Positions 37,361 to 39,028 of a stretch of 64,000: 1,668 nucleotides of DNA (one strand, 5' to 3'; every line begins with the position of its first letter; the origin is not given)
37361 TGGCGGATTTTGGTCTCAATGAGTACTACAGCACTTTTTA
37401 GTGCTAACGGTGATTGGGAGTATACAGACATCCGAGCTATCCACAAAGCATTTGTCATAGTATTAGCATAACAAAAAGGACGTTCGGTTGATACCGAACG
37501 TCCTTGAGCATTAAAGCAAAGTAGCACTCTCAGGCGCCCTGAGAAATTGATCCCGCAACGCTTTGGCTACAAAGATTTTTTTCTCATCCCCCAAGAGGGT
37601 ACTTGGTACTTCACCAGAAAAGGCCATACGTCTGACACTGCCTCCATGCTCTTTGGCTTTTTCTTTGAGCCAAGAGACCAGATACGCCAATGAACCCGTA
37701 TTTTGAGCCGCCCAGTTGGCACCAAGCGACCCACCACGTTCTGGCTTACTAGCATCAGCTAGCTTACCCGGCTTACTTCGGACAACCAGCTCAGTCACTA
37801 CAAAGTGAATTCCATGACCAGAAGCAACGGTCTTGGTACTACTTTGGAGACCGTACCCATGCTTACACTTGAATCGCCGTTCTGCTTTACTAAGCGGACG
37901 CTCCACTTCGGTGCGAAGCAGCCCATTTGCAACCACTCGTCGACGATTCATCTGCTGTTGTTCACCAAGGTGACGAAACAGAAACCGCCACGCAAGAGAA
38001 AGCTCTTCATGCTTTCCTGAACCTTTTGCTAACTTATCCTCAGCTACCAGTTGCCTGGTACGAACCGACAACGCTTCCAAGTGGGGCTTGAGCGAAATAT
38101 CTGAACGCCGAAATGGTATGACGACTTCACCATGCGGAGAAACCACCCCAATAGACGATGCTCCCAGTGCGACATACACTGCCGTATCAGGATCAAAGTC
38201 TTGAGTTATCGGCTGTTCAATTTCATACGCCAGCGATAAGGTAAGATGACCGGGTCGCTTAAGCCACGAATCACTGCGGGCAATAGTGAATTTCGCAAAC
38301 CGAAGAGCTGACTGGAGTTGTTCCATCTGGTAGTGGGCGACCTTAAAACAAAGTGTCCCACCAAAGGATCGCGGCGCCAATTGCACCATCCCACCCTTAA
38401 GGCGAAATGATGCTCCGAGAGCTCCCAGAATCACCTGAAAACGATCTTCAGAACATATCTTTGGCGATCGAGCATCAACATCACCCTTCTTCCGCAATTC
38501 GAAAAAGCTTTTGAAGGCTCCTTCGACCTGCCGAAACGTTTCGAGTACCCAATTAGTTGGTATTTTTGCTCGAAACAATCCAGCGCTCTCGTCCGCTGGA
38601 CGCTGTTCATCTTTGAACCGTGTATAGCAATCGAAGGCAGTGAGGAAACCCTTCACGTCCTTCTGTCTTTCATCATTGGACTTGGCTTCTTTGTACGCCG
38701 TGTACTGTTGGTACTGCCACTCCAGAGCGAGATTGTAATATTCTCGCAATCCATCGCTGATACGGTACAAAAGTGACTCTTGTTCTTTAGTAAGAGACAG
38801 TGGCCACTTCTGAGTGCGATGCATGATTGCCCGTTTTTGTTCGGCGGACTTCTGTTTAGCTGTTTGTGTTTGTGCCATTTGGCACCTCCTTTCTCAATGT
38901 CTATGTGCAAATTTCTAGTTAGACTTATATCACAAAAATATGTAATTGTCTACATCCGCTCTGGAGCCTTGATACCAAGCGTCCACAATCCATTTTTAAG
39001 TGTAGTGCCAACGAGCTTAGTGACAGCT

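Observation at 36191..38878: Minimal CRISPR locus: nuclease-dead-looking TnpB/Cas12-like protein plus N-terminally truncated Cas1 plus a 4-spacer array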

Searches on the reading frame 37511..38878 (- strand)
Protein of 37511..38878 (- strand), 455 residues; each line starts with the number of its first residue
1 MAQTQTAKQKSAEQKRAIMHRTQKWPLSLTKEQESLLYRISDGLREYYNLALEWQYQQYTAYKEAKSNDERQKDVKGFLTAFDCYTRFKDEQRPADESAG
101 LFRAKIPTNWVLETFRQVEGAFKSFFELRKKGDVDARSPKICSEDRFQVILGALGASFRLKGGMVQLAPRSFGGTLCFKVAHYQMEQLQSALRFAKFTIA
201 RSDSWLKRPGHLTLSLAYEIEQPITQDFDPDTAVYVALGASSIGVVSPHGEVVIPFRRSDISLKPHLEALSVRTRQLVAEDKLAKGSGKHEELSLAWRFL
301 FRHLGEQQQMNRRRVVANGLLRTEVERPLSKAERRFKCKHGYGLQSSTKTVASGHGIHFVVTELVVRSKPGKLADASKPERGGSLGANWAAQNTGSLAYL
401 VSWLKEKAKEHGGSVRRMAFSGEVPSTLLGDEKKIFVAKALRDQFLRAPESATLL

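Call 5: search_protein_families(library=pfam, proteins=[window:37511-38878:-], max_evalue=1)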
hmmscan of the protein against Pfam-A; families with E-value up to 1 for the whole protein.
window:37511-38878:- (455 aa): 1 family
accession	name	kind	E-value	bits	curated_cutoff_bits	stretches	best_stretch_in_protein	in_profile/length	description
PF12323.14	HTH_OrfB_IS605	-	0.018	15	21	1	19-62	1-45/47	Helix-turn-helix domain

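Call 6: search_protein_families(library=ncbifam, proteins=[window:37511-38878:-], max_evalue=1)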
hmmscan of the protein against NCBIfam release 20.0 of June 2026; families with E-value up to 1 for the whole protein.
window:37511-38878:- (455 aa): 1 family
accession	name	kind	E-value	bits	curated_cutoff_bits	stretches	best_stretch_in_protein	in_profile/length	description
NF040570.1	guided_TnpB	subfamily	7.8e-05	22.1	100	1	24-141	2-101/389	RNA-guided endonuclease TnpB family protein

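Call 7: find_homologous_proteins(query=window:37511-38878:-, max_evalue=0.001)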
Query window:37511-38878:- (455 aa): 79 proteins with E <= 0.001 among 8000 candidates.
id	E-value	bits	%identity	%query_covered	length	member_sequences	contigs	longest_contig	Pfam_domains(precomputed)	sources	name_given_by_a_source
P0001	0.0e+0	1020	100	100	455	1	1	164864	-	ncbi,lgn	-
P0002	9.3e-143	494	56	98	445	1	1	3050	-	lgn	-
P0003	6.1e-102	360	47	95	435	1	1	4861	-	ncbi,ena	-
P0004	1.5e-99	352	46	95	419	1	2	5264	-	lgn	-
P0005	6.9e-98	347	47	95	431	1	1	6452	-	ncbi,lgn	-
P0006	3.4e-97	344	47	95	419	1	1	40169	-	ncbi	-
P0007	5.7e-91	324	45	95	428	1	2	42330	-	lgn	-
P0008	1.3e-89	319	42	95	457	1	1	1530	-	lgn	-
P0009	1.9e-85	306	43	96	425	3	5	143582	-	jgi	-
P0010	1.3e-84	303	43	96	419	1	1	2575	-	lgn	-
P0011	2.2e-84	302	41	96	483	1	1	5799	-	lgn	-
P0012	2.4e-83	299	44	95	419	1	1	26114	PF12323.15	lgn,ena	-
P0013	3.5e-78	282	40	96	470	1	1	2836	PF12323.15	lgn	-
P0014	5.8e-77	278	40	96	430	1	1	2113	PF12323.15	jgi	-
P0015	6.0e-76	274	43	77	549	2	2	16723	-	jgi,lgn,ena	-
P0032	5.8e-64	235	38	97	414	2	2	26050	-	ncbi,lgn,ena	ncbi:MAG: hypothetical protein AAB641_01580 [Patescibacteria group bacterium]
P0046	8.0e-58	215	35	95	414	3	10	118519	-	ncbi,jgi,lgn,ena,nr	ncbi:MAG TPA: hypothetical protein VJC13_01095 [Candidatus Paceibacterota bacterium]|nr:CRISPR-assoc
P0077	9.4e-10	56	24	84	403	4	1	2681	-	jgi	-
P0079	2.8e-9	55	24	87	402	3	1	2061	-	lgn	-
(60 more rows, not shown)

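Call 9: list_cluster_members(proteins=[P0046, P0001, P0032])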
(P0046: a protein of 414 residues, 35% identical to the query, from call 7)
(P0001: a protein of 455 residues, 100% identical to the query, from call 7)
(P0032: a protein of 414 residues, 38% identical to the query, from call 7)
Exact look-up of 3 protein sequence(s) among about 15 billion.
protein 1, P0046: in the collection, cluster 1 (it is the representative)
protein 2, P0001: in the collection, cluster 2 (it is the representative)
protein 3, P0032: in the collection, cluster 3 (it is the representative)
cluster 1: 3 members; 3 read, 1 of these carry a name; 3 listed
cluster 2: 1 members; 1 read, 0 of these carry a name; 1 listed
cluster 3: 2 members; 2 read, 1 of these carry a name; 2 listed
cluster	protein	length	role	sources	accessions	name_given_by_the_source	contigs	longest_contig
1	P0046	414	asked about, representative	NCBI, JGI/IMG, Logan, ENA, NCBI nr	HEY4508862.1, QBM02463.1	MAG TPA: hypothetical protein VJC13_01095 [Candidatus Paceibacterota bacterium] | CRISPR-associated protein Cas14e.1 [uncultured archaeon]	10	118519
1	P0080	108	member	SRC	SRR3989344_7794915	-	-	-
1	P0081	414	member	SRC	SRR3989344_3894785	-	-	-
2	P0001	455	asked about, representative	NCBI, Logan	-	-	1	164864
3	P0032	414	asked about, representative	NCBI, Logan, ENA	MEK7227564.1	MAG: hypothetical protein AAB641_01580 [Patescibacteria group bacterium]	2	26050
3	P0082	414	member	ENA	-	-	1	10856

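Call 10: search_solved_structures(query=window:37511-38878:-, max_evalue=10, show_alignments=2)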
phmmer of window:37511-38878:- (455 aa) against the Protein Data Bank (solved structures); distinct sequences matched with E-value up to 10: 0.

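Call 16: find_encoding_contigs(protein=P0046, flank=5000, max_places=3)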
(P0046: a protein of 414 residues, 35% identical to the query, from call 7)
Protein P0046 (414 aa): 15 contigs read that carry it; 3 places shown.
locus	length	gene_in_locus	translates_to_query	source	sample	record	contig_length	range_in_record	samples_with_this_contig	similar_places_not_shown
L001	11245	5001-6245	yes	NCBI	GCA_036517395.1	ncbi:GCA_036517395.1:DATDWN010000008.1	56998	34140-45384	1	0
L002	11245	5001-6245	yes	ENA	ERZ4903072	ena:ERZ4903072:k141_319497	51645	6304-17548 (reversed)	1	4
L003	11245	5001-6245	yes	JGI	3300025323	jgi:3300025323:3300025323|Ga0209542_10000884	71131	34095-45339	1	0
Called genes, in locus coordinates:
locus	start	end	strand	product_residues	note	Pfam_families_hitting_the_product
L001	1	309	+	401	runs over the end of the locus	PF00009:GTP_EFTU, PF03144:GTP_EFTU_D2, PF03143:GTP_EFTU_D3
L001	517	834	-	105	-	-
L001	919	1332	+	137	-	-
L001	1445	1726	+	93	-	-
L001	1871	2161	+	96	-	PF00338:Ribosomal_S10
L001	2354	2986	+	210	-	PF00297:Ribosomal_L3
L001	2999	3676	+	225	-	PF00573:Ribosomal_L4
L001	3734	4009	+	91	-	PF00276:Ribosomal_L23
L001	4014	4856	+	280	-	PF00181:Ribosomal_L2_N, PF03947:Ribosomal_L2_C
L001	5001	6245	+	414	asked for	-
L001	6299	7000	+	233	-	PF01867:Cas_Cas1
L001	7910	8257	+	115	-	PF00203:Ribosomal_S19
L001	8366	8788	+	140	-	PF00237:Ribosomal_L22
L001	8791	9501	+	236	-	PF07650:KH_2, PF00189:Ribosomal_S3_C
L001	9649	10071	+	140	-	PF00252:Ribosomal_L16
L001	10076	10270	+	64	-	PF00831:Ribosomal_L29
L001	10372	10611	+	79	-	PF00366:Ribosomal_S17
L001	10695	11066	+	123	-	PF00238:Ribosomal_L14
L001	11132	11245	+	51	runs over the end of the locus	-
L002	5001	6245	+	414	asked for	-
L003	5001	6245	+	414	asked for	-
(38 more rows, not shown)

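Call 17: find_encoding_contigs(protein=P0009, flank=5000, max_places=2)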
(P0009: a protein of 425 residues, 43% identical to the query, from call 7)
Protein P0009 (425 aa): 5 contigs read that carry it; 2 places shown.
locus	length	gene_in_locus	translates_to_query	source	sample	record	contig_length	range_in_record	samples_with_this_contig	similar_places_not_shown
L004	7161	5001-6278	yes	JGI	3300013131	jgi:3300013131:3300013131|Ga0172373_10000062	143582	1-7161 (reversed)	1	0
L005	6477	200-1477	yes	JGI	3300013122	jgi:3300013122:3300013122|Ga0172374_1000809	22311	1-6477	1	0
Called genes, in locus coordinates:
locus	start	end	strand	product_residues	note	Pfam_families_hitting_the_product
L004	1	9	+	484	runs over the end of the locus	PF00133:tRNA-synt_1 (faint), PF01406:tRNA-synt_1e, PF01921:tRNA-synt_1f (faint), PF09334:tRNA-synt_1g (weak)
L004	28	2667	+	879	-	PF00772:DnaB, PF03796:DnaB_C, PF13481:AAA_25, PF14890:Intein_splicing, PF14528:LAGLIDADG_3, PF03796:DnaB_C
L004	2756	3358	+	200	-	PF21176:RecR_HhH, PF01751:Toprim, PF13662:Toprim_4, PF21175:RecR_C (weak)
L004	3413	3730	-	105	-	PF00829:Ribosomal_L21p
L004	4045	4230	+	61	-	-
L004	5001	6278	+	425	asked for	-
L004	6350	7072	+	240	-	PF01867:Cas_Cas1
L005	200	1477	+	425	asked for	-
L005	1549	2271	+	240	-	PF01867:Cas_Cas1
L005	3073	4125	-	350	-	PF02646:RmuC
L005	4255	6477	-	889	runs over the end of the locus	PF00690:Cation_ATPase_N, PF00122:E1-E2_ATPase, PF13246:Cation_ATPase, PF00702:Hydrolase, PF08282:Hydrolase_3 (faint), PF00689:Cation_ATPase_C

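Call 26: predict_structure(alignment_id=A1)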
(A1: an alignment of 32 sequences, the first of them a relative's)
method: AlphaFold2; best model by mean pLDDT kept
length: 455 residues; sequences in the alignment: 32
mean_pLDDT: 88.3   pTM: 0.79
mean pLDDT of the five models: 88.3, 86.2, 84.2, 83.5, 82.8
residues with pLDDT >= 90: 303; 70-90: 107; 50-70: 26; < 50: 19
segments of 3 or more residues with pLDDT < 50: 1-6, 367-374
pLDDT, mean of each block of 10 residues (from residue 1): 46 72 95 98 98 96 87 84 97 98 97 97 94 95 98 87 94 96 89 95 93 96 93 93 94 89 91 96 96 91 87 88 87 93 84 90 62 53 51 76 93 94 86 93 93 76
secondary structure, 60 per line:
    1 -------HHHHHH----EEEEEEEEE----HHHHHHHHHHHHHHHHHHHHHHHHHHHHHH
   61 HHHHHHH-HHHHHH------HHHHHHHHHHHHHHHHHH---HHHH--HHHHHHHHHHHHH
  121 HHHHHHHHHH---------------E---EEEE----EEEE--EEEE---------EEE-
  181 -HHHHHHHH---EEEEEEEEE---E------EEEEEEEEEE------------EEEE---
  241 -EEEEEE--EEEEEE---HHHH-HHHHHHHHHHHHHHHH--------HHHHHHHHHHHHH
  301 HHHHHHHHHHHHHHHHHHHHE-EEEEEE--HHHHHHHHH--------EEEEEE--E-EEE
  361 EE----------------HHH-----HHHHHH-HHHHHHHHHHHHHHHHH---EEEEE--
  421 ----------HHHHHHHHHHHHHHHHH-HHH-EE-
elements in order: H8-13 E18-26 H31-67 H69-74 H81-98 H102-105 H108-130 E150-153 E158-161 E164-167 E177-179 H182-189 E193-201 E212-221 E234-237 E242-247 E250-255 H259-262 H264-279 H288-320 E323-328 H331-339 E348-353 E358-362 H387-392 H394-410 E414-418 H431-447

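Call 30: fold_search(model_id=the predicted structure, library=pdb)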
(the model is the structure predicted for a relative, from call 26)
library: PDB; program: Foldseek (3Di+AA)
matches with E <= 10: 157; with E <= 0.001: 36
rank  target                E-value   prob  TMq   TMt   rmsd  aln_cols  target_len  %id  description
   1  8h1j_A                3.8e-12  1.00  0.51  0.62   6.9       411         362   13  Cryo-EM structure of the TnpB-omegaRNA-target DNA ternary complex (released 2023-04-12)
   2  8exa_A                1.3e-11  1.00  0.49  0.62   7.9       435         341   13  ISDra2 TnpB in complex with reRNA and cognate DNA, conformation 1 (RuvC domain resolved) (released 2023-04-05)
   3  8j12_A                6.2e-11  1.00  0.47  0.49   9.5       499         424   12  Cryo-EM structure of the AsCas12f-sgRNA-target DNA ternary complex (released 2023-09-27)
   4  8j3r_A                1.4e-10  1.00  0.50  0.53   9.0       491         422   12  Cryo-EM structure of the AsCas12f-HKRA-sgRNAS3-5v7-target DNA (released 2023-09-27)
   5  9n9c_A                1.5e-10  1.00  0.44  0.54   8.3       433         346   14  Cryo-EM structure of the dCas12f-gRNA complex (released 2025-12-24)
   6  8dzj_A                2.7e-10  1.00  0.47  0.51   9.5       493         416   13  Cryo-EM structure of Acidibacillus sulfuroxidans Cas12f in complex with sgRNA and target DNA (released 2023-07-12)
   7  8iaz_A                3.2e-10  1.00  0.48  0.55   8.4       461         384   11  Cryo-EM structure of the ISFba1 TnpB-reRNA-dsDNA complex (released 2024-04-17)
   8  7wju_A                4.7e-10  1.00  0.46  0.51   9.7       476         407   13  Cryo-EM structure of the AsCas12f1-sgRNAv1-dsDNA ternary complex (released 2023-01-18)
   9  9n9m_A                6.2e-10  1.00  0.44  0.52   9.1       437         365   13  Cryo-EM structure of the dCas12f-gRNA-DNA complex (partial R-Loop) (released 2025-12-24)
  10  9nzq_A                1.7e-09  1.00  0.43  0.45  10.0       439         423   12  Cryo-EM structure of OsCas12f-gRNA-DNA ternary complex. State II (released 2026-04-08)
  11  8j1j_A                2.2e-09  1.00  0.49  0.52   8.7       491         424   13  Cryo-EM structure of the AsCas12f-YHAM-sgRNAS3-5v7-target DNA (released 2023-09-27)
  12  9nzs_A                3.8e-09  1.00  0.38  0.41  10.6       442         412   13  Cryo-EM structure of OsCas12f-gRNA-DNA ternary complex. State III (released 2026-04-08)
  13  8j3r_B                4.2e-09  1.00  0.35  0.40  15.9       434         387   13  Cryo-EM structure of the AsCas12f-HKRA-sgRNAS3-5v7-target DNA (released 2023-09-27)
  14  8j12_B                8.2e-09  1.00  0.36  0.41  17.2       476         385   12  Cryo-EM structure of the AsCas12f-sgRNA-target DNA ternary complex (released 2023-09-27)
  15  9i8y_A                1.1e-08  1.00  0.43  0.47   9.8       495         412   12  SpCas12Cas12f1 in complex with sgRNA and cognate DNA (released 2025-07-23)
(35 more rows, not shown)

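Call 31: search_solved_structures(query=A1, max_evalue=10, show_alignments=3)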
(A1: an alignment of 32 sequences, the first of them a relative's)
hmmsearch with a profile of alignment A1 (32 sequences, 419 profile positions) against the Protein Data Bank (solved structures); distinct sequences matched with E-value up to 10: 1.
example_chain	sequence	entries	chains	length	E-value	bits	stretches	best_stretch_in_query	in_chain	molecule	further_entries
9yyg_A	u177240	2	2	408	2.2e-06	30.3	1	81-309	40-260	AI-designed RNA-guided nuclease | AI-generated RNA-guided nuclease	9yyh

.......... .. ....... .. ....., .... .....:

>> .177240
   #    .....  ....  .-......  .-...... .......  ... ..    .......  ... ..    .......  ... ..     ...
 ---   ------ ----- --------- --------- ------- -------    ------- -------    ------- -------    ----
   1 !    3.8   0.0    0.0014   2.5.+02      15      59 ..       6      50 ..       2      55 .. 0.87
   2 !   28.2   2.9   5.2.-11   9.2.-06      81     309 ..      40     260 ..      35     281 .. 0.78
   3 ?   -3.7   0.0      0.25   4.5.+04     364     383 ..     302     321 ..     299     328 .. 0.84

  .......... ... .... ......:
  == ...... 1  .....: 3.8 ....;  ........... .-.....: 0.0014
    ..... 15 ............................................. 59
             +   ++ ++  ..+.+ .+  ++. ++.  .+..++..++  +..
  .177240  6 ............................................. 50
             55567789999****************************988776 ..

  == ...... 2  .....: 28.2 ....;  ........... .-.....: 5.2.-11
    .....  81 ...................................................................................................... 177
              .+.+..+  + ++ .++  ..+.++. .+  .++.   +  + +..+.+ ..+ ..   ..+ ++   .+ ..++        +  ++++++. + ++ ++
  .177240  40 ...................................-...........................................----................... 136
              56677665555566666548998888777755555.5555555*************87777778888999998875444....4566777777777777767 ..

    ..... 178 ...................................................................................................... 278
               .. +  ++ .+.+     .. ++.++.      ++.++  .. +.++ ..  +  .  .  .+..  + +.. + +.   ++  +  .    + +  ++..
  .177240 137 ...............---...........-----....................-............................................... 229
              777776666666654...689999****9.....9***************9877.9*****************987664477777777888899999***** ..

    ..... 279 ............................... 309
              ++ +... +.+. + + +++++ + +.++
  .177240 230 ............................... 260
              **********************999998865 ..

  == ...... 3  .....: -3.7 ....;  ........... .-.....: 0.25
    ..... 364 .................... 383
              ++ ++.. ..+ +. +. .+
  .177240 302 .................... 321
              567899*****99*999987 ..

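Call 32: search_protein_representatives(protein=window:37511-38878:-)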
Query: 455 residues. Proteins with E-value up to 0.001 (for the whole library): 87; up to 1e-10: 64; up to 1e-30: 45. The best 87 are listed.
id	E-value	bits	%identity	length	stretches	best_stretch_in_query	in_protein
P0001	0.0e+00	1019.9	100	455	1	1-455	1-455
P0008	4.1e-90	319.2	44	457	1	13-447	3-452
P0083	3.4e-85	303.0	44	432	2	7-322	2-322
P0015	1.9e-76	274.2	46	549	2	99-448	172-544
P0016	2.6e-76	273.7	50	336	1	130-452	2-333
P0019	1.1e-73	265.1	44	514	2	64-452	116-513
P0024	3.9e-69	250.1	50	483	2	14-247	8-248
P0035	3.2e-63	230.6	42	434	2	16-318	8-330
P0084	4.9e-63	230.0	42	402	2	13-316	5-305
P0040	9.1e-61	222.5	38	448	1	14-447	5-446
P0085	5.0e-58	213.5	39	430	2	13-323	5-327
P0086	2.4e-56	207.9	43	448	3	104-321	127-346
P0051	6.5e-56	206.5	44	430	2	103-329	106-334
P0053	2.2e-55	204.8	38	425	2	10-318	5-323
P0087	3.8e-55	204.0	42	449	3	104-322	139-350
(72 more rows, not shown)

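Call 35: search_protein_families(library=padloc, proteins=[window:37511-38878:-], max_evalue=1)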
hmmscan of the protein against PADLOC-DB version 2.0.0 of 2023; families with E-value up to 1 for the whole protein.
window:37511-38878:- (455 aa): 3 families
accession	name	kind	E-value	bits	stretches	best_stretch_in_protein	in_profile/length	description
PDLC01225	Cas12_x1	-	3.3e-85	285.1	2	13-325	4-310/402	CAS-V-F; effector__SPE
PDLC00933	Cas12u4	-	0.00011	19.3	1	4-118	10-127/488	Cas12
PDLC01700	Cas12f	-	0.0053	13.7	1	19-129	6-122/458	CAS-V-F; effector__SPE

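Call 36: find_encoding_contigs(protein=P0001, flank=3000, max_places=2)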
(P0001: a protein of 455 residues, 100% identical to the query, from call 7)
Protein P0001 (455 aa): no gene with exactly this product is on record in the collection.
